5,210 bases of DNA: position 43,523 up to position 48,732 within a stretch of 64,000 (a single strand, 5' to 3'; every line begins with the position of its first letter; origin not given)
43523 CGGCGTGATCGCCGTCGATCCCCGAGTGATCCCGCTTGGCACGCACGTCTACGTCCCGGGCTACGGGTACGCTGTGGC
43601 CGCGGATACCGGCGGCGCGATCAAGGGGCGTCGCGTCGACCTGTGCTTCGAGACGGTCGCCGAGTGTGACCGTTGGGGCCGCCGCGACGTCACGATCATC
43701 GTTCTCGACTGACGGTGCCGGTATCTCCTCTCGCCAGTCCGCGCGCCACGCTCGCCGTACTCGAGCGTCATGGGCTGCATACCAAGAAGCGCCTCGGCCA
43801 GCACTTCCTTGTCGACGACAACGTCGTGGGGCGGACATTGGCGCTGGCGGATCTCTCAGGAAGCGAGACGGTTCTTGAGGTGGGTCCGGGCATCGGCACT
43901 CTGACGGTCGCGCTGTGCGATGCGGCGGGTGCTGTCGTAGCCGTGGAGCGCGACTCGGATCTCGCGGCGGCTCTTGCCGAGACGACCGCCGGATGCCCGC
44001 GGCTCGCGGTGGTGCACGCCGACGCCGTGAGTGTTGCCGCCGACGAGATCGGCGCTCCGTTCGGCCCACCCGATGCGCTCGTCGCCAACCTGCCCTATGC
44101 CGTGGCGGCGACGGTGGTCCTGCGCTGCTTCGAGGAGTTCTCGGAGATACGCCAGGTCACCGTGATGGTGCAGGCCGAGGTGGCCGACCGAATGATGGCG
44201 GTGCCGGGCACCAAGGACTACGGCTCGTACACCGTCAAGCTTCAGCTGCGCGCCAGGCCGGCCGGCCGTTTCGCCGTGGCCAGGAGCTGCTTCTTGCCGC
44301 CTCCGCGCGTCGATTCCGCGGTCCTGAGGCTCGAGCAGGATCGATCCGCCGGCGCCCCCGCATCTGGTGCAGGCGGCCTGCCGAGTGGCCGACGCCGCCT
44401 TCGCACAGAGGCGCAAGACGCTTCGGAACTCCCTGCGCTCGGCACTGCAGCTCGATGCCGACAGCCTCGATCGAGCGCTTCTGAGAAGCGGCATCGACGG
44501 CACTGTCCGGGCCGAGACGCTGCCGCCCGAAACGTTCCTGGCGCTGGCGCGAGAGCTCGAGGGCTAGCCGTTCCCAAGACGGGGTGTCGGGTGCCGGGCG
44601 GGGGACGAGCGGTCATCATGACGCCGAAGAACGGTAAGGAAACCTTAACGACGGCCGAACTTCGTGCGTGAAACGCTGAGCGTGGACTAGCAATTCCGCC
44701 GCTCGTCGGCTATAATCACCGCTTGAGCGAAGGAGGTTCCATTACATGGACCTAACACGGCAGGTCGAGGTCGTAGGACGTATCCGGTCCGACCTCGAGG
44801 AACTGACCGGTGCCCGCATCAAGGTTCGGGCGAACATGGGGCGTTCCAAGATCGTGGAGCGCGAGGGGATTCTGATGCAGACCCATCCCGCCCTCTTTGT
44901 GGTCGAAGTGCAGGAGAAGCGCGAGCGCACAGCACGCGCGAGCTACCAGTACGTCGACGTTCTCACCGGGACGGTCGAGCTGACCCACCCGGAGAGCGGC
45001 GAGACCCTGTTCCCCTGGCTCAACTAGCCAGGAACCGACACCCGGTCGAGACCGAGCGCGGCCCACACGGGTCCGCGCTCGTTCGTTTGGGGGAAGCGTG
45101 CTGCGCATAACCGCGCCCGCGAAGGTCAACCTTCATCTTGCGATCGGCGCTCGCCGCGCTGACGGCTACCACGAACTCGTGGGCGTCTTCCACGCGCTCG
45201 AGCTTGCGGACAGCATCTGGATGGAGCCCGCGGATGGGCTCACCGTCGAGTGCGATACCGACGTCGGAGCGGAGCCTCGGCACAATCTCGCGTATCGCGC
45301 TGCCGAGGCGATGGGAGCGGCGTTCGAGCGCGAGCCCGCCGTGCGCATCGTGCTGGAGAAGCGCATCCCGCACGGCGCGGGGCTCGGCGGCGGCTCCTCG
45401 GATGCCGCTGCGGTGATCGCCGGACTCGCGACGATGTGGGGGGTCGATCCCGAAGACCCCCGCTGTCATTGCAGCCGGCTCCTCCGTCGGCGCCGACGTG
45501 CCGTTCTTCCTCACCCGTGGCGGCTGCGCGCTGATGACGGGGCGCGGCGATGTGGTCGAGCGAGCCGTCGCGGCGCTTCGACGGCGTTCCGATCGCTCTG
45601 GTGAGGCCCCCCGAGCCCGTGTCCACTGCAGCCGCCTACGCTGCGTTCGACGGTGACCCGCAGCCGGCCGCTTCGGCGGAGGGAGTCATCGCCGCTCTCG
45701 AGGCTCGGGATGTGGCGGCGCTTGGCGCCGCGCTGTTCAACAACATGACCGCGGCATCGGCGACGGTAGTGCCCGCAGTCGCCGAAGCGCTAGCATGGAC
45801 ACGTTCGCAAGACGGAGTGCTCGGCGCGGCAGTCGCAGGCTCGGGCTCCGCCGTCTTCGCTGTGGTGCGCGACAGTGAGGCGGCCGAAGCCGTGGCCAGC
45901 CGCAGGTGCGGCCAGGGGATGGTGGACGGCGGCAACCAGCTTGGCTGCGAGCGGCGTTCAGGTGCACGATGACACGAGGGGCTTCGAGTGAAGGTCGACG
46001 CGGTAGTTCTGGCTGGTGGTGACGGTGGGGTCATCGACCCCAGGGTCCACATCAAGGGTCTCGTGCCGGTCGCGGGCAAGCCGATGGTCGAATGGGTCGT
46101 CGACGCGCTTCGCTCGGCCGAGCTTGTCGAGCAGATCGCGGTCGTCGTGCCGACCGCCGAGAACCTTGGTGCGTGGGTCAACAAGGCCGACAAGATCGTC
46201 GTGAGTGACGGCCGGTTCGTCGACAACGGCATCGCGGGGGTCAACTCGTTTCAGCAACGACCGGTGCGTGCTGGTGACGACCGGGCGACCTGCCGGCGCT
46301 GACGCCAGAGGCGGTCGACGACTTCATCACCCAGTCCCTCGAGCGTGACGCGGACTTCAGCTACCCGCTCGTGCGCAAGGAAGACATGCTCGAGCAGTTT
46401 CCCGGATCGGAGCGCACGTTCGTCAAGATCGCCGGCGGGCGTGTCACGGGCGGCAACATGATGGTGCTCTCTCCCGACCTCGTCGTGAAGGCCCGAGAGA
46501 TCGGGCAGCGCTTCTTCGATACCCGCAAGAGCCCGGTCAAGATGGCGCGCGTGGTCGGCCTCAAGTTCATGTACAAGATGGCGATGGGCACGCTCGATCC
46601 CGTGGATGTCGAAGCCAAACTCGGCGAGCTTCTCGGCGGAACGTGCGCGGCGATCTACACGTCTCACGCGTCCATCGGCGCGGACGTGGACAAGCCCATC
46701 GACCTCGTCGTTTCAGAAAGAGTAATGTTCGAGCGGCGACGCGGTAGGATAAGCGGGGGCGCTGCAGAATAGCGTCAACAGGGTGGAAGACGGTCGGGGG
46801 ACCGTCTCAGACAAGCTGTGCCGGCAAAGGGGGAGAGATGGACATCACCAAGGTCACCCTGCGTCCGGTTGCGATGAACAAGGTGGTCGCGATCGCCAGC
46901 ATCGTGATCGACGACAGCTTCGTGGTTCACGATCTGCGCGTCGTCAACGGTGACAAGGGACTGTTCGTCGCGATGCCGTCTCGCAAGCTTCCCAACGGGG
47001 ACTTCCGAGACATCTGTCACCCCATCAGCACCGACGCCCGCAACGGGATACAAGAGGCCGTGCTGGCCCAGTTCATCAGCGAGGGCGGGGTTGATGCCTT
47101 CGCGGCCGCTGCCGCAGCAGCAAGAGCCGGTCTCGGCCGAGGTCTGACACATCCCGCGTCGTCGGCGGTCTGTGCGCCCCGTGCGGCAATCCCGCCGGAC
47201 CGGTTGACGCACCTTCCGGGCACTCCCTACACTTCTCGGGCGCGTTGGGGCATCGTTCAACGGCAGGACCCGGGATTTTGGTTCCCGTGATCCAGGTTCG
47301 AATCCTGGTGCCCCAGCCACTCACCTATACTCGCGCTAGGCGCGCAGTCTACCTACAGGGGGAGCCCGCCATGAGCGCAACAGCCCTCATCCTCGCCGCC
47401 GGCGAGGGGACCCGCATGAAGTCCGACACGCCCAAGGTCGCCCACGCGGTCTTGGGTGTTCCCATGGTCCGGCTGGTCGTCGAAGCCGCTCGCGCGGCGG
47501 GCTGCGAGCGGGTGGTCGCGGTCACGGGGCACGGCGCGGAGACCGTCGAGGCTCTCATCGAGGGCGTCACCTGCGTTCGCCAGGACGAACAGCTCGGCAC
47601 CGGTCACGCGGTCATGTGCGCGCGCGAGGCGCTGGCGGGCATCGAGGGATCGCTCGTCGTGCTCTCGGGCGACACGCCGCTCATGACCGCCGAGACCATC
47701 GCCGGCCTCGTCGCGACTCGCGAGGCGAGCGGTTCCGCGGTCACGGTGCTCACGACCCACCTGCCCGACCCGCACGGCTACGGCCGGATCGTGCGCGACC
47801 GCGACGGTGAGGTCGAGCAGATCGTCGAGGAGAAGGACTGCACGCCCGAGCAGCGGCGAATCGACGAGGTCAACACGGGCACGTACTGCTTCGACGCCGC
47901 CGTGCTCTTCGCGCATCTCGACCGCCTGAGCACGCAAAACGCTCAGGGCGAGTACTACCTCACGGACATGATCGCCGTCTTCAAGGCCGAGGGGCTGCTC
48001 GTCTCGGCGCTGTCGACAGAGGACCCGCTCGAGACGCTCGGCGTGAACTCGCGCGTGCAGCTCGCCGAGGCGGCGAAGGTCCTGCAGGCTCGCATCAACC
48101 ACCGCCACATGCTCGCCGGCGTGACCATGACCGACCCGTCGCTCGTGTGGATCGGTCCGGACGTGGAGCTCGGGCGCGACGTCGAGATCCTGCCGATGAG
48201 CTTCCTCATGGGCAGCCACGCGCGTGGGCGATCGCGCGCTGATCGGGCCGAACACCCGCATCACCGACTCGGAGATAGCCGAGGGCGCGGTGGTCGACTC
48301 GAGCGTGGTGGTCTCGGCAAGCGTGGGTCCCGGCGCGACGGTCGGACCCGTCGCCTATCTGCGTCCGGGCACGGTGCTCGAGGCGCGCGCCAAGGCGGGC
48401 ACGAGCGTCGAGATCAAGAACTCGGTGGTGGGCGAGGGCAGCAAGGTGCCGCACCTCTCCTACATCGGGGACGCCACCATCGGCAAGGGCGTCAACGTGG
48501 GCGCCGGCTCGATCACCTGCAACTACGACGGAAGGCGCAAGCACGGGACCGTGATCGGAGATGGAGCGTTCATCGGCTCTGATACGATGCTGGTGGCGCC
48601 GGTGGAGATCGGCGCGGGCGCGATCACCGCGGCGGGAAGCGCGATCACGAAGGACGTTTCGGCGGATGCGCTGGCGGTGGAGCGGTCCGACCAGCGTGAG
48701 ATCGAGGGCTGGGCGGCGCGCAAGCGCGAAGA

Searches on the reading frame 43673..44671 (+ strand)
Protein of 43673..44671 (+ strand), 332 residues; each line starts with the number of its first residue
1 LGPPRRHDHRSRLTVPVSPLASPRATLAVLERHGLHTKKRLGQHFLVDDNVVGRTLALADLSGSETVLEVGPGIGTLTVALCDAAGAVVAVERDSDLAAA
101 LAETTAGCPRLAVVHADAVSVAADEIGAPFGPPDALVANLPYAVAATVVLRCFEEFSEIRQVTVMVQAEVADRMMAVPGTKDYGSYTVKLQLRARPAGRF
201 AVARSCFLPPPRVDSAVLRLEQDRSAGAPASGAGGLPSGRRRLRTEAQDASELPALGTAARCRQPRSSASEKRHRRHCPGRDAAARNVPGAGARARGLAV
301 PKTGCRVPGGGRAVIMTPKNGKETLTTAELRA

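Call 83: search_protein_families(library=pfam, proteins=[window:43673-44671:+], max_evalue=0.001)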
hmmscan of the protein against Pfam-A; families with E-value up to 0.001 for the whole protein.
window:43673-44671:+ (332 aa): 1 family
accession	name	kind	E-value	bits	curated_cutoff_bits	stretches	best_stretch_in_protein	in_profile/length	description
PF00398.26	RrnaAD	-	4.3e-39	134.6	24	1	37-222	4-190/263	Ribosomal RNA adenine dimethylase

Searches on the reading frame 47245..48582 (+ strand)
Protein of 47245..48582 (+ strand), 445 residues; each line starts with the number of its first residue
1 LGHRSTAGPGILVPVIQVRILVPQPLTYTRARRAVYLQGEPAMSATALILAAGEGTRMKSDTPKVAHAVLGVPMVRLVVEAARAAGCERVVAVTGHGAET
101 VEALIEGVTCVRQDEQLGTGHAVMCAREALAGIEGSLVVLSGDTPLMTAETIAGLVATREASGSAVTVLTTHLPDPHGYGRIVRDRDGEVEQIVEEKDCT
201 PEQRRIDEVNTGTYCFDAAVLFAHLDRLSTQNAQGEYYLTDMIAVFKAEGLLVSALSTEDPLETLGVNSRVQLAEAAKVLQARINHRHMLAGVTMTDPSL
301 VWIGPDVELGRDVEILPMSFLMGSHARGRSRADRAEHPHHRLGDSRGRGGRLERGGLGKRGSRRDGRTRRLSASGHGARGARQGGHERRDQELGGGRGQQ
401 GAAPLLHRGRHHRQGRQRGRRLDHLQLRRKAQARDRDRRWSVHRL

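Call 83: search_protein_families(library=pfam, proteins=[window:47245-48582:+], max_evalue=0.001)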
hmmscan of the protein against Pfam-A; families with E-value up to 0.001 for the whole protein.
window:47245-48582:+ (445 aa): 4 families
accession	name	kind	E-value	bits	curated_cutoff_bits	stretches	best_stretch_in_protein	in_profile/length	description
PF12804.13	NTP_transf_3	-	1.1e-20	74.9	27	1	47-172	1-124/160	MobA-like NTP transferase domain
PF00483.29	NTP_transferase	-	7.7e-18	65.4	21.2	1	47-244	2-207/245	Nucleotidyl transferase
PF01128.25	IspD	-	8.3e-07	29.4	27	1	47-169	3-128/221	2-C-methyl-D-erythritol 4-phosphate cytidylyltransferase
PF02348.25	CTP_transf_3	-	0.00044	20.5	22.6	1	64-164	16-119/217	Cytidylyltransferase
